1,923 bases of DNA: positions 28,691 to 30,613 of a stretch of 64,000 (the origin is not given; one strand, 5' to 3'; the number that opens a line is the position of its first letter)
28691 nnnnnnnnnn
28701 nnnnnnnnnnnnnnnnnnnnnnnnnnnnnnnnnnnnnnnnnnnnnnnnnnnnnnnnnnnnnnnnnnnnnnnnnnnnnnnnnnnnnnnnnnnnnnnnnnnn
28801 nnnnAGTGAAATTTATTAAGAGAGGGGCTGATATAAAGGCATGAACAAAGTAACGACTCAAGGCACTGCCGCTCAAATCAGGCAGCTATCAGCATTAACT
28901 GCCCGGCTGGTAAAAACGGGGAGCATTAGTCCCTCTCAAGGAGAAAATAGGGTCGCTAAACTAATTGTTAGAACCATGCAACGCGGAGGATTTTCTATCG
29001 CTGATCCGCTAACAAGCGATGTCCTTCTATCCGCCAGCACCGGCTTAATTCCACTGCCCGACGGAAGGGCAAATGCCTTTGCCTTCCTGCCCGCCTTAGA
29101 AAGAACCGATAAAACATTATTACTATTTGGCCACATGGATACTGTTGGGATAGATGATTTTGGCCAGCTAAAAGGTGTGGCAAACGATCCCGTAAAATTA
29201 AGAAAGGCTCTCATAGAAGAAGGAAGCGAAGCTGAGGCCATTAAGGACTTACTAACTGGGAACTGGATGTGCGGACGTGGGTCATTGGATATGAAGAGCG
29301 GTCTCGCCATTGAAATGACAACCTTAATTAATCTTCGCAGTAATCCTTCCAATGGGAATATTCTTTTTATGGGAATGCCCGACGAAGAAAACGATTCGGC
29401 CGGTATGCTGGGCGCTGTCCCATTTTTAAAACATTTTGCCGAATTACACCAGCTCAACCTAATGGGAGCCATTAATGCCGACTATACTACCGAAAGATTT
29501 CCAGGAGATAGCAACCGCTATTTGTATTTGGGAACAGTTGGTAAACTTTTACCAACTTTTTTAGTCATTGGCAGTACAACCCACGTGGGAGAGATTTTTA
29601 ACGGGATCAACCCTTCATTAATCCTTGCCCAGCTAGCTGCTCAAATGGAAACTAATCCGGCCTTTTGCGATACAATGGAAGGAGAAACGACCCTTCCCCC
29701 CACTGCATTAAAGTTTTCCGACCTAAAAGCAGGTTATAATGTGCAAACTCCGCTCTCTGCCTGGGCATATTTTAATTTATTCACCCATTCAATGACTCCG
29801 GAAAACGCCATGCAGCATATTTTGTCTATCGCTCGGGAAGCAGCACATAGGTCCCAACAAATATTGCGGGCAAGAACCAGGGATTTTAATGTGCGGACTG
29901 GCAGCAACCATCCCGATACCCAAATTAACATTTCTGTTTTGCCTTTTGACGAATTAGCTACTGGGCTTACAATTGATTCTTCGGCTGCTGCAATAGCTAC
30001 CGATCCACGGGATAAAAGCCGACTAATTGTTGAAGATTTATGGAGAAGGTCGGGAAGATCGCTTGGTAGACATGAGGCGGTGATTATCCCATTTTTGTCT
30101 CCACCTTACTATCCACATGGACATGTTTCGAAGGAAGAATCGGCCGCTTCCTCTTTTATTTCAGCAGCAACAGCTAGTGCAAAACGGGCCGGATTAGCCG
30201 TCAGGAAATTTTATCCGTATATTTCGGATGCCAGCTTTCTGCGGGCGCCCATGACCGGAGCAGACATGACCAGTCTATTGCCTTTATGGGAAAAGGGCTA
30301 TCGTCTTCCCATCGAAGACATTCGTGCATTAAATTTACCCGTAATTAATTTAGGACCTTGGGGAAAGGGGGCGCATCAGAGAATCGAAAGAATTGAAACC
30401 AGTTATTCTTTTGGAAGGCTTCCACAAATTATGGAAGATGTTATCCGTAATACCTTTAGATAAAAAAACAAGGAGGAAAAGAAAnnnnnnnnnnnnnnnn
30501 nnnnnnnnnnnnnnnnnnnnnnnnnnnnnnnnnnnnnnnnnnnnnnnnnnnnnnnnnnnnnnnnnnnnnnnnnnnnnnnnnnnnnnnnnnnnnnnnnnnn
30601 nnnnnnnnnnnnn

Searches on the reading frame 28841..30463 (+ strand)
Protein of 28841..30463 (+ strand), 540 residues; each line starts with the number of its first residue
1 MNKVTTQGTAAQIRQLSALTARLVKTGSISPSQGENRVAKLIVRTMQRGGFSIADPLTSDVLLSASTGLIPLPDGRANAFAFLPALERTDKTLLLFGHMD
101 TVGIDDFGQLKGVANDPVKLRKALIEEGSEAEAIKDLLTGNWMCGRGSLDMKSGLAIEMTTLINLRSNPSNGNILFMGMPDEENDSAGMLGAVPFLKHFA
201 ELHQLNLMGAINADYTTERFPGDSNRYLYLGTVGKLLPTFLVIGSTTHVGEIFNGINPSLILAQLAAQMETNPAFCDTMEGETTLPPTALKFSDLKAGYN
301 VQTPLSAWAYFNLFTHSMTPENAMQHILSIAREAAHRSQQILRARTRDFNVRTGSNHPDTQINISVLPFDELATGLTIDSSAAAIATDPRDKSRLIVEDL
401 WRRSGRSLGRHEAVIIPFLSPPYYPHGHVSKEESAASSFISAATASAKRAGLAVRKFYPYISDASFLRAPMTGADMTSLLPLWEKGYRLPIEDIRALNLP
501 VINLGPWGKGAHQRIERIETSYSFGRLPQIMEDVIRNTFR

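Call 3: search_protein_families(library=pfam, proteins=[window:28841-30463:+], max_evalue=0.01)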
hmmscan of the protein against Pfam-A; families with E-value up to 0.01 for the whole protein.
window:28841-30463:+ (540 aa): 1 family
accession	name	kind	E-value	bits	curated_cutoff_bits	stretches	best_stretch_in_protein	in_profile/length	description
PF01546.33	Peptidase_M20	-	3.1e-08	34.2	24.6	1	97-206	4-82/206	Peptidase family M20/M25/M40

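Call 4: search_protein_families(library=ncbifam, proteins=[window:28841-30463:+], max_evalue=0.01)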
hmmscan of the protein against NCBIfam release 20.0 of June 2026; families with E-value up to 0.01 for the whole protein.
window:28841-30463:+ (540 aa): 17 families
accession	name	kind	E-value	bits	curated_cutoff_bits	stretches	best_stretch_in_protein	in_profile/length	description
NF009557.0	PRK13009.1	equivalog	5.2e-14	52.2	284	1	17-349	6-294/377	succinyl-diaminopimelate desuccinylase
TIGR01910.1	DapE-ArgE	subfamily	8e-09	35.2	217.6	1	143-191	98-148/373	ArgE/DapE family deacylase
NF006399.0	PRK08651.1-2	equivalog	4.5e-08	32.5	381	1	15-190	5-147/405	succinyl-diaminopimelate desuccinylase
NF006365.0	PRK08588.1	subfamily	2.1e-07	30.6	289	1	91-188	65-145/383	succinyl-diaminopimelate desuccinylase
TIGR01900.1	dapE-gram_pos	equivalog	7.4e-07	28.4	304.2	1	90-186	57-127/351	succinyl-diaminopimelate desuccinylase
TIGR01246.1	dapE_proteo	equivalog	3.3e-06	26.4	361.8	1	142-330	88-271/370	succinyl-diaminopimelate desuccinylase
NF005306.0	PRK06837.1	subfamily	1.6e-05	23.9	376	1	18-191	24-181/427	ArgE/DapE family deacylase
NF005710.0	PRK07522.1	subfamily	0.00049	19.4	412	0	74-202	54-158/391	acetylornithine deacetylase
NF006596.0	PRK09133.1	subfamily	0.0006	18.5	349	1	6-169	30-161/474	hypothetical protein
NF006400.0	PRK08651.1-3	equivalog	0.00067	18.5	374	1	134-269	107-231/410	succinyl-diaminopimelate desuccinylase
NF003367.0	PRK04443.1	equivalog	0.002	17.5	363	0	89-188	59-125/349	[LysW]-lysine hydrolase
NF006326.0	PRK08554.1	equivalog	0.0032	16.4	354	1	129-184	90-145/446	peptidase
NF006370.0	PRK08596.1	equivalog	0.0048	15.5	412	0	130-192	102-166/425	acetylornithine deacetylase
NF003474.0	PRK05111.1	equivalog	0.0049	15.8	460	0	75-201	57-160/383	acetylornithine deacetylase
TIGR01902.1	dapE-lys-deAc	subfamily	0.0051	16.1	163.1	0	138-189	70-123/340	N-acetyl-ornithine/N-acetyl-lysine deacetylase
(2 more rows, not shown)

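Call 14: find_homologous_proteins(query=window:28841-30463:+, max_evalue=0.00001)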
Query window:28841-30463:+ (540 aa): 374 proteins with E <= 0.00001 among 8000 candidates; the best 120 are listed.
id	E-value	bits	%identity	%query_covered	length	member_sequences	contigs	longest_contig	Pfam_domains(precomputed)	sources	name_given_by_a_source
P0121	0.0e+0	1213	100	100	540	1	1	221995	PF01546.34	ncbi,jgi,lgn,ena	ncbi:MAG: M20/M25/M40 family metallo-hydrolase [Candidatus Margulisiibacteriota bacterium]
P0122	7.3e-178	611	53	98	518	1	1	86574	PF01546.34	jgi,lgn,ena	-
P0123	1.1e-142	495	46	99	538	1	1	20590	PF01546.34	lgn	-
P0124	3.1e-134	467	49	86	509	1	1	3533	PF01546.34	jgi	jgi:arginine utilization protein RocB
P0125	4.0e-131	456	44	96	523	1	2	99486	PF01546.34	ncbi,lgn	-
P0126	1.0e-130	455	44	96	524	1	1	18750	PF01546.34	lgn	-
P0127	1.3e-129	451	44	96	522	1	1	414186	PF01546.34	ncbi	-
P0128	3.3e-129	450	44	95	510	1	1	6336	PF01546.34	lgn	-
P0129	1.6e-126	441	44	96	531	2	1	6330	PF01546.34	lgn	-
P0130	2.9e-126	440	44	96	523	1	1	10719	PF01546.34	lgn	-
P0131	3.2e-97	345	37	98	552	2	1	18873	PF01546.34,PF04389.23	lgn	-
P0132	5.1e-97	344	37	86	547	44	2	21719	PF01546.34,PF04389.23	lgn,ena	-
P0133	6.4e-97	344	37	96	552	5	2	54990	PF01546.34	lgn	-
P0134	1.6e-96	342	35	97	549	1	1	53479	PF01546.34,PF04389.23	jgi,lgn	-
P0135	1.4e-95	339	35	97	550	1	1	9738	PF01546.34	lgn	-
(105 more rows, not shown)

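Call 15: find_encoding_contigs(protein=P0122, flank=10000, max_places=3)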
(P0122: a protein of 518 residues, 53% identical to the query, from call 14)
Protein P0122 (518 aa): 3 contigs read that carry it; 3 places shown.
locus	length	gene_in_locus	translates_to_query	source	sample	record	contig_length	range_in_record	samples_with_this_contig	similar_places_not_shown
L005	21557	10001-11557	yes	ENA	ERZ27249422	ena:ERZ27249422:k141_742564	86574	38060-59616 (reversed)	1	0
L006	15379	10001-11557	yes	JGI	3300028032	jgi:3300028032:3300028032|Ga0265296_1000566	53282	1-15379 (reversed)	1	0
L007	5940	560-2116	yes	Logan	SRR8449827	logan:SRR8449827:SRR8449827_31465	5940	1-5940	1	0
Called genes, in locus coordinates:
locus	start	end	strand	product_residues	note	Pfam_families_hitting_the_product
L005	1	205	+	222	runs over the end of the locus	PF02683:DsbD_TM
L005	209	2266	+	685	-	PF04945:YHS, PF00122:E1-E2_ATPase, PF00702:Hydrolase, PF08282:Hydrolase_3 (faint)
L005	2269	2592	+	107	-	-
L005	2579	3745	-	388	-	PF00202:Aminotran_3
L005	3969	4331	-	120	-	-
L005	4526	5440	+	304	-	-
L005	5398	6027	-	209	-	PF01656:CbiA, PF13500:AAA_26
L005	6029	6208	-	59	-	PF12797:Fer4_2 (faint), PF13237:Fer4_10 (weak), PF14697:Fer4_21 (weak), PF25160:LdpA_Fe-S-bd (faint), PF00037:Fer4, PF13187:Fer4_9 (weak), PF12838:Fer4_7, PF00037:Fer4 (weak), +4 more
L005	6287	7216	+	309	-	-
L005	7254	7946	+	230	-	-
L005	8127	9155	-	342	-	PF02661:Fic, PF01047:MarR (weak)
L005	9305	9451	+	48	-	-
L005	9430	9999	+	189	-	-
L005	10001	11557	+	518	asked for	PF01546:Peptidase_M20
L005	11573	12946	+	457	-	-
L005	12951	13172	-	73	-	PF01106:NifU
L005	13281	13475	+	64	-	-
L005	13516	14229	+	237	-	PF00696:AA_kinase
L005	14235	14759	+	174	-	PF01765:RRF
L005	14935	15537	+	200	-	PF01255:Prenyltransf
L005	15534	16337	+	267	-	PF01148:CTP_transf_1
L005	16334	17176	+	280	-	PF02749:QRPTase_N, PF01729:QRPTase_C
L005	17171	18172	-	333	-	PF02547:Queuosine_synth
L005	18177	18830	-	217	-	PF03544:TonB_C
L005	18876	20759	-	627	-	PF07715:Plug, PF00593:TonB_dep_Rec_b-barrel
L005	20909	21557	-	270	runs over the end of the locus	PF00590:TP_methylase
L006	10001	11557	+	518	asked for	PF01546:Peptidase_M20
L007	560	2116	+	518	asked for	PF01546:Peptidase_M20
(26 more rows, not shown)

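Call 16: find_encoding_contigs(protein=P0123, flank=10000, max_places=3)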
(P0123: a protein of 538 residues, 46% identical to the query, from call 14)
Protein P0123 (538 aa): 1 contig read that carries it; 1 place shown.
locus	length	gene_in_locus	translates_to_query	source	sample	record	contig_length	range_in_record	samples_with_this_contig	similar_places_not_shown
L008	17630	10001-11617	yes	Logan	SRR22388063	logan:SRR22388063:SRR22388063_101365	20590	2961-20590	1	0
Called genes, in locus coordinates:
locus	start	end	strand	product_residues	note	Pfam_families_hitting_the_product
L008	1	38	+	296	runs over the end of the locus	PF18075:FtsX_ECD, PF02687:FtsX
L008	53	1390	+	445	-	PF13623:SurA_N_2, PF13624:SurA_N_3, PF09312:SurA_N (faint), PF13432:TPR_16 (faint), PF13145:Rotamase_2, PF13616:Rotamase_3, PF00639:Rotamase, PF13414:TPR_11 (weak), +4 more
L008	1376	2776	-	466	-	PF02878:PGM_PMM_I, PF02879:PGM_PMM_II, PF02880:PGM_PMM_III, PF00408:PGM_PMM_IV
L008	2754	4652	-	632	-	PF00912:Transgly, PF00905:Transpeptidase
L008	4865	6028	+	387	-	PF19420:DDAH_eukar (weak)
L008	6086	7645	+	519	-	PF02310:B12-binding, PF04055:Radical_SAM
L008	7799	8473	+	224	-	-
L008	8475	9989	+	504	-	PF00202:Aminotran_3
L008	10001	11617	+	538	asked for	PF01546:Peptidase_M20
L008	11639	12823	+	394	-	PF19420:DDAH_eukar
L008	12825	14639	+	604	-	PF03485:Arg_tRNA_synt_N, PF00133:tRNA-synt_1 (faint), PF00750:tRNA-synt_1d, PF05746:DALR_1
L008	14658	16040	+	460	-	PF05222:AlaDh_PNT_N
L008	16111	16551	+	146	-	PF01220:DHquinase_II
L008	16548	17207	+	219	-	PF00557:Peptidase_M24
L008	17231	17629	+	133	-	?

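Call 17: find_encoding_contigs(protein=P0127, flank=10000, max_places=3)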
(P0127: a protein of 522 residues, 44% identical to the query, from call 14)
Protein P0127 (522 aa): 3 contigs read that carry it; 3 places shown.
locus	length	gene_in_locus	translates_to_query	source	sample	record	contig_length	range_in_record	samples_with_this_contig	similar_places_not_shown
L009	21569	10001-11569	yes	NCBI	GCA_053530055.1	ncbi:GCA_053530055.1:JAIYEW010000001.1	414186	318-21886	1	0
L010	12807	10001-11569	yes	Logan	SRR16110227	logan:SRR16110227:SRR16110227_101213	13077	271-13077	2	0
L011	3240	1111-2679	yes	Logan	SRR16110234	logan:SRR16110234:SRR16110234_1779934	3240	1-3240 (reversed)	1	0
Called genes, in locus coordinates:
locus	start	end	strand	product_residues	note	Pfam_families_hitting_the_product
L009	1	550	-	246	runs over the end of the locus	PF12773:DZR (weak), PF13248:Zn_ribbon_3 (weak), PF13240:Zn_Ribbon_1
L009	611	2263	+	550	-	PF00118:Cpn60_TCP1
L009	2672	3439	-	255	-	PF01467:CTP_transf_like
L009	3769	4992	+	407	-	PF01637:ATPase_2 (weak), PF05496:RuvB_N (faint), PF05621:TniB (weak), PF13191:AAA_16, PF13401:AAA_22, PF00004:AAA, PF22703:Cdc6_lid, PF09079:WHD_Cdc6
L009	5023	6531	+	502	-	PF01336:tRNA_anti-codon (weak), PF00149:Metallophos, PF04042:DNA_pol_E_B, PF12850:Metallophos_2 (faint)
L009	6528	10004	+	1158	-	PF03833:PolC_DP2_N, PF24844:PolC_DP2_central, PF24846:PolC_DP2_cat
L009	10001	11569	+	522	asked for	PF01546:Peptidase_M20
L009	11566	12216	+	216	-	PF00702:Hydrolase, PF12710:HAD, PF08282:Hydrolase_3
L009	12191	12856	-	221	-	PF00702:Hydrolase (weak), PF12710:HAD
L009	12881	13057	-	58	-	-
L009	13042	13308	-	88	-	-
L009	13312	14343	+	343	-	PF02355:SecD_SecF_C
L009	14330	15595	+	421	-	PF02355:SecD_SecF_C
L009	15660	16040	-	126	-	PF05168:HEPN (weak)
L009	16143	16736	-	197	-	PF18765:Polbeta (faint), PF01909:NTP_transf_2 (weak)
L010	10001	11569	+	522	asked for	PF01546:Peptidase_M20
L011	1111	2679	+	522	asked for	PF01546:Peptidase_M20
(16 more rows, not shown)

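Call 23: find_related_loci(query=A2, collection=genome_contigs, flank=10000)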
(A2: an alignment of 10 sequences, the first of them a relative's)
Query A2 (540 aa) in genome_contigs; peptide patterns used: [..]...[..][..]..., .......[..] (x = any residue, [..] = any of these).
85 stretches matched a pattern; 35 encode a relative of the query (tblastn E <= 1e-3); 34 distinct loci.
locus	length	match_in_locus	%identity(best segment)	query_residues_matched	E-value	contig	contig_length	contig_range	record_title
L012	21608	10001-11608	35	19-537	1e-100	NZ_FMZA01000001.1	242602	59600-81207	Melghirimyces thermohalophilus strain DSM 45514, whole genome shotgun sequence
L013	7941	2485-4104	35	15-536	7e-96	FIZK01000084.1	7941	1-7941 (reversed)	uncultured Clostridia bacterium genome assembly, contig: 4286, whole genome shotgun sequence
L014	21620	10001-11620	33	15-537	2e-91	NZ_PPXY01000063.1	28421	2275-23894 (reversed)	Clostridium sp. Cult3 NODE_63, whole genome shotgun sequence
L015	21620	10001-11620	34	16-537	7e-91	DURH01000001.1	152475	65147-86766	MAG TPA_asm: Bacillota bacterium isolate AS08sgBPME_75 8210_AS08, whole genome shotgun sequence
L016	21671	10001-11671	34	2-540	2e-89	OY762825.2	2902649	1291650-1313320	MAG: Bacillota bacterium isolate a4b9c31c-ef31-4d75-b59c-0ff53f957e1a genome assembly, chromosome: 1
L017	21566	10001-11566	36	15-537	1e-89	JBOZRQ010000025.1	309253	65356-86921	MAG: Symbiobacteriaceae bacterium isolate Bin16 W5_k97_51099, whole genome shotgun sequence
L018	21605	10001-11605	33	13-535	5e-85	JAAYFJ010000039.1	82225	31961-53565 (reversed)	MAG: Tissierellia bacterium isolate AS07pgkLD_60 189414_AS07, whole genome shotgun sequence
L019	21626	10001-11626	33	13-536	7e-88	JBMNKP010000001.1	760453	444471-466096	MAG: Limnochordia bacterium isolate SBF912LR0HQ0121 contig_42781, whole genome shotgun sequence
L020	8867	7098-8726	32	15-536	4e-81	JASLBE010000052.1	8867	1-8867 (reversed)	MAG: Tissierellales bacterium isolate CMU.bins.293 k141_9808297, whole genome shotgun sequence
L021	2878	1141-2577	34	76-530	9e-74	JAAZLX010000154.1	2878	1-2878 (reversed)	MAG: Tissierellia bacterium isolate AS23ysBPME_271 196666_AS23, whole genome shotgun sequence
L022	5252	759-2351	32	15-537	5e-71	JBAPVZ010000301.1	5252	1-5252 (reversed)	MAG: Candidatus Dormiibacterota bacterium isolate MFD01297_ilm_asm_bin15 k127_267262, whole genome shotgun sequence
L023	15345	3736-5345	37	15-530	2e-68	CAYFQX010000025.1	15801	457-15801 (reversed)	MAG TPA_asm: uncultured Peptoniphilaceae bacterium isolate ERP107106_co1_186 genome assembly, contig: NODE_3575_length_1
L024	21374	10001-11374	34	89-529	2e-63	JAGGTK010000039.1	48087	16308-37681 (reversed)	MAG: bacterium isolate AUK046 PB_MANV_046_c_000000000064, whole genome shotgun sequence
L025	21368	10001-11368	34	91-529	8e-60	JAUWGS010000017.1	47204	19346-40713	MAG: Planctomycetales bacterium isolate CSMAG_2248 CSMAG_2248_k141_335598_length_47204_cov_32.6299, whole genome shotgun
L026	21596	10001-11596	32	13-536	5e-59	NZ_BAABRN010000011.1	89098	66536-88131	Deinococcus xinjiangensis strain NBRC 107630 107630_is_11, whole genome shotgun sequence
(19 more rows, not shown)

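Call 25: search_protein_families(library=pfam, proteins=[L005:9430-9999:+, L005:11573-12946:+, L008:4865-6028:+, L008:6086-7645:+, L008:7799-8473:+, L008:8475-9989:+, L008:11639-12823:+, L008:14658-16040:+], max_evalue=0.1)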
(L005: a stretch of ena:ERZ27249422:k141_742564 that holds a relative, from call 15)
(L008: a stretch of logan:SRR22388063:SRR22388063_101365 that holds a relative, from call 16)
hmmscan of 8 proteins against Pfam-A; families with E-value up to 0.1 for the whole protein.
L005:9430-9999:+ (189 aa): 0 families

L005:11573-12946:+ (457 aa): 0 families

L008:4865-6028:+ (387 aa): 2 families
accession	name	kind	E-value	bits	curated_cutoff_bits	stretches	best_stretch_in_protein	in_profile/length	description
PF19420.4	DDAH_eukar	-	3.4e-05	23.7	23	1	133-373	24-286/291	N,N dimethylarginine dimethylhydrolase, eukaryotic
PF02274.22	ADI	-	0.0049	16.4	22.8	1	190-299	142-264/377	Arginine deiminase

L008:6086-7645:+ (519 aa): 2 families
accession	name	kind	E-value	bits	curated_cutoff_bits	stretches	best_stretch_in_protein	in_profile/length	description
PF04055.27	Radical_SAM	-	4.9e-16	59.8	29.5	1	255-414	6-165/166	Radical SAM superfamily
PF02310.24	B12-binding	-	1.7e-09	38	32.1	1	107-188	40-120/121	B12 binding domain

L008:7799-8473:+ (224 aa): 0 families

L008:8475-9989:+ (504 aa): 2 families
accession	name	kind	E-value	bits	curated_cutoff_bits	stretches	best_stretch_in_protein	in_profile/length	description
PF00202.27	Aminotran_3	-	9.5e-124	413.6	30.5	1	91-471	2-400/403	Aminotransferase class-III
PF00155.27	Aminotran_1_2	-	0.057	13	19.7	1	250-353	129-238/361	Aminotransferase class I and II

L008:11639-12823:+ (394 aa): 2 families
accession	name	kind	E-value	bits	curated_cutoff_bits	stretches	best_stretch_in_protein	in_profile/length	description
PF19420.4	DDAH_eukar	-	1.2e-07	31.7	23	1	153-381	45-286/291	N,N dimethylarginine dimethylhydrolase, eukaryotic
PF02274.22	ADI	-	0.0011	18.5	22.8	1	189-297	142-258/377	Arginine deiminase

L008:14658-16040:+ (460 aa): 1 family
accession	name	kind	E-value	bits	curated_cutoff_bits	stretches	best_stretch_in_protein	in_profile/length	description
PF05222.21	AlaDh_PNT_N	-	4.1e-20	72.8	30.4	1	15-144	9-136/136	Alanine dehydrogenase/PNT, N-terminal domain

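Call 26: search_protein_families(library=ncbifam, proteins=[L005:9430-9999:+, L005:11573-12946:+, L008:4865-6028:+, L008:6086-7645:+, L008:7799-8473:+, L008:8475-9989:+, L008:11639-12823:+, L008:14658-16040:+], max_evalue=0.01)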
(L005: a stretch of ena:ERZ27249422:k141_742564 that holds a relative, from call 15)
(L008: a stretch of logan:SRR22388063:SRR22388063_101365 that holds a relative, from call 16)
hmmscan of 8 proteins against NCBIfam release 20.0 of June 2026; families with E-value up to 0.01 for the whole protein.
L005:9430-9999:+ (189 aa): 0 families

L005:11573-12946:+ (457 aa): 0 families

L008:4865-6028:+ (387 aa): 4 families
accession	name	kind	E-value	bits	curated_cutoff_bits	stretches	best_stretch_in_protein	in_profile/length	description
NF045659.1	DiMArgaseDdahMtb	equivalog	6.3e-28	97.7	300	1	102-374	23-280/283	dimethylargininase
NF052232.1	Arg_dihydro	equivalog_domain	8.6e-24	84.2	450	1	104-373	4-263/266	arginine dihydrolase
NF052231.1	bifunc_ArgZ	exception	2.5e-23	82.1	1025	1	104-373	6-265/696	bifunctional arginine dihydrolase/ornithine cyclodeaminase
NF002381.0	PRK01388.1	subfamily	0.0038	16.2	414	1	218-294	206-287/405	arginine deiminase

L008:6086-7645:+ (519 aa): 19 families
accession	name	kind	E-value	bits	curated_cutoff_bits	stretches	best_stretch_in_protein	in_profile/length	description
TIGR02026.1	BchE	equivalog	1.6e-22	80.1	481.35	1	71-484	22-423/497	magnesium-protoporphyrin IX monomethyl ester anaerobic oxidative cyclase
TIGR04190.1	B12_SAM_Ta0216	equivalog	7.9e-19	67.6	500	2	133-217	92-176/554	TIGR04190 family B12-binding domain/radical SAM domain protein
NF050148.1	rSAM_ApyD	equivalog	6.7e-16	57.8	750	1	112-439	67-388/645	RiPP biosynthesis radical SAM protein ApyD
TIGR03975.1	rSAM_ocin_1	subfamily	6.3e-15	54.7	281.85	1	136-451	143-461/606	RiPP maturation radical SAM C-methyltransferase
TIGR04013.1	B12_SAM_MJ_1487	hypoth_equivalog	6.5e-15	54.9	251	1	106-266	28-170/382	TIGR04013 family B12-binding domain/radical SAM domain-containing protein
TIGR03471.1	HpnJ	equivalog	2.3e-13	49.8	577.6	1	125-449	72-392/472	hopanoid biosynthesis associated radical SAM protein HpnJ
NF033712.0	B12_rSAM_KedN5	subfamily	1.4e-12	46.7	700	1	112-290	54-239/624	KedN5 family methylcobalamin-dependent radical SAM C-methyltransferase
TIGR04072.2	rSAM_ladder_B12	equivalog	1.7e-11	43.5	360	1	134-416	83-347/443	lipid biosynthesis B12-binding/radical SAM protein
NF038361.1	rSAM_Sden_1168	equivalog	1.1e-08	34.2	575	1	109-413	129-446/560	Sden_1168 family B12-binding radical SAM P-methyltransferase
TIGR04295.1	B12_rSAM_oligo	hypoth_equivalog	1.1e-08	34.2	400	1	119-438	73-378/422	TIGR04295 family B12-binding domain-containing radical SAM protein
TIGR04479.1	bcpD_PhpK_rSAM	subfamily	1.1e-07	30.7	600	1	107-413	97-404/504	PhpK family radical SAM P-methyltransferase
NF033070.1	rSAM_AprD4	equivalog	3.9e-07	29.3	500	1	253-442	202-388/456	AprD4 family radical SAM diol-dehydratase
TIGR04014.1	B12_SAM_MJ_0865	equivalog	3.1e-06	26.3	360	1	139-411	56-329/434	methyl-coenzyme M reductase glutamine C-methyltransferase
TIGR04367.1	HpnR_B12_rSAM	equivalog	5.1e-06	25.3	650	1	113-320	53-257/490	hopanoid C-3 methylase HpnR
TIGR01212.1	TIGR01212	equivalog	0.00046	19.4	180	1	336-418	126-205/302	tRNA modification radical SAM protein MnmL/YtqA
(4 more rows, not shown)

L008:7799-8473:+ (224 aa): 0 families

L008:8475-9989:+ (504 aa): 69 families (the best 25 are shown)
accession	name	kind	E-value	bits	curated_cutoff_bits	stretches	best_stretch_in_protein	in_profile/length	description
NF003145.0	PRK04073.1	equivalog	2.3e-164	546.6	656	1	82-475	6-396/396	ornithine--oxo-acid transaminase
TIGR01885.1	Orn_aminotrans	equivalog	4.5e-154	513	378.4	1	81-472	2-399/402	ornithine--oxo-acid transaminase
TIGR00707.1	argD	subfamily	9.8e-108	360.3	410.05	1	93-473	4-379/381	acetylornithine/succinylornithine family transaminase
NF002325.0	PRK01278.1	subfamily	5.1e-101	338.2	372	1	94-477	9-389/395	acetylornithine transaminase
NF002874.0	PRK03244.1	equivalog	3.8e-96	322.3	457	1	93-477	20-395/399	acetylornithine transaminase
NF003468.0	PRK05093.1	subfamily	7.2e-92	308.2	522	1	92-476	17-401/405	acetylornithine/succinyldiaminopimelate transaminase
TIGR03246.1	arg_catab_astC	subfamily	1.8e-88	297.2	609.95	1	89-471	8-390/397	acetylornithine/succinylornithine family transaminase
NF002797.0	PRK02936.1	equivalog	8.5e-88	294.7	496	1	94-476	7-379/385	acetylornithine transaminase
NF004426.0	PRK05769.1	equivalog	3.7e-85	286.3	552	1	96-476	34-439/441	acetyl ornithine aminotransferase family protein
NF009047.0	PRK12381.1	subfamily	6.2e-83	278.8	630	1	89-477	12-400/406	bifunctional succinylornithine transaminase/acetylornithine transaminase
NF008570.0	PRK11522.1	equivalog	9.6e-82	275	612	1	105-478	75-458/464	putrescine aminotransferase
NF053554.1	prodigi_MAP_PigE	equivalog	1.8e-81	274.7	850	1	95-435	397-738/837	prodigiosin MAP biosynthesis aminotransferase PigE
NF042418.1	LysJ_Th_th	equivalog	4.5e-81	272.7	700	1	83-473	3-384/386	[LysW]-aminoadipate semialdehyde transaminase LysJ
NF002985.0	PRK03715.1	equivalog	3.6e-80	269.6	568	1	99-477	19-394/395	acetylornithine transaminase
NF005993.0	PRK08117.1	subfamily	1.8e-79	267.4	574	1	95-475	23-428/433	aspartate aminotransferase family protein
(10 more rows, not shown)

L008:11639-12823:+ (394 aa): 5 families
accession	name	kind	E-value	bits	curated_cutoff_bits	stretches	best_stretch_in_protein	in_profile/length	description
NF045659.1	DiMArgaseDdahMtb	equivalog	2.1e-29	102.6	300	1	100-382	21-280/283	dimethylargininase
NF052232.1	Arg_dihydro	equivalog_domain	1.2e-23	83.7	450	1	105-381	5-263/266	arginine dihydrolase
NF052231.1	bifunc_ArgZ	exception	1.6e-22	79.5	1025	1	105-382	7-266/696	bifunctional arginine dihydrolase/ornithine cyclodeaminase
NF045660.1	DiMthArgaseDdahStm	equivalog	1.4e-06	28.3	340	1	131-304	23-182/249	dimethylargininase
NF002381.0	PRK01388.1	subfamily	0.00098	18.1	414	1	188-309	179-296/405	arginine deiminase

L008:14658-16040:+ (460 aa): 2 families
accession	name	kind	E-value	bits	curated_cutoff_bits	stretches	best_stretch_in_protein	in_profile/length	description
TIGR00518.1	alaDH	equivalog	3e-06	26.4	391.85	1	13-118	10-118/370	alanine dehydrogenase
NF006942.0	PRK09424.1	equivalog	1.3e-05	24.1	383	1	5-117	3-116/510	Re/Si-specific NAD(P)(+) transhydrogenase subunit alpha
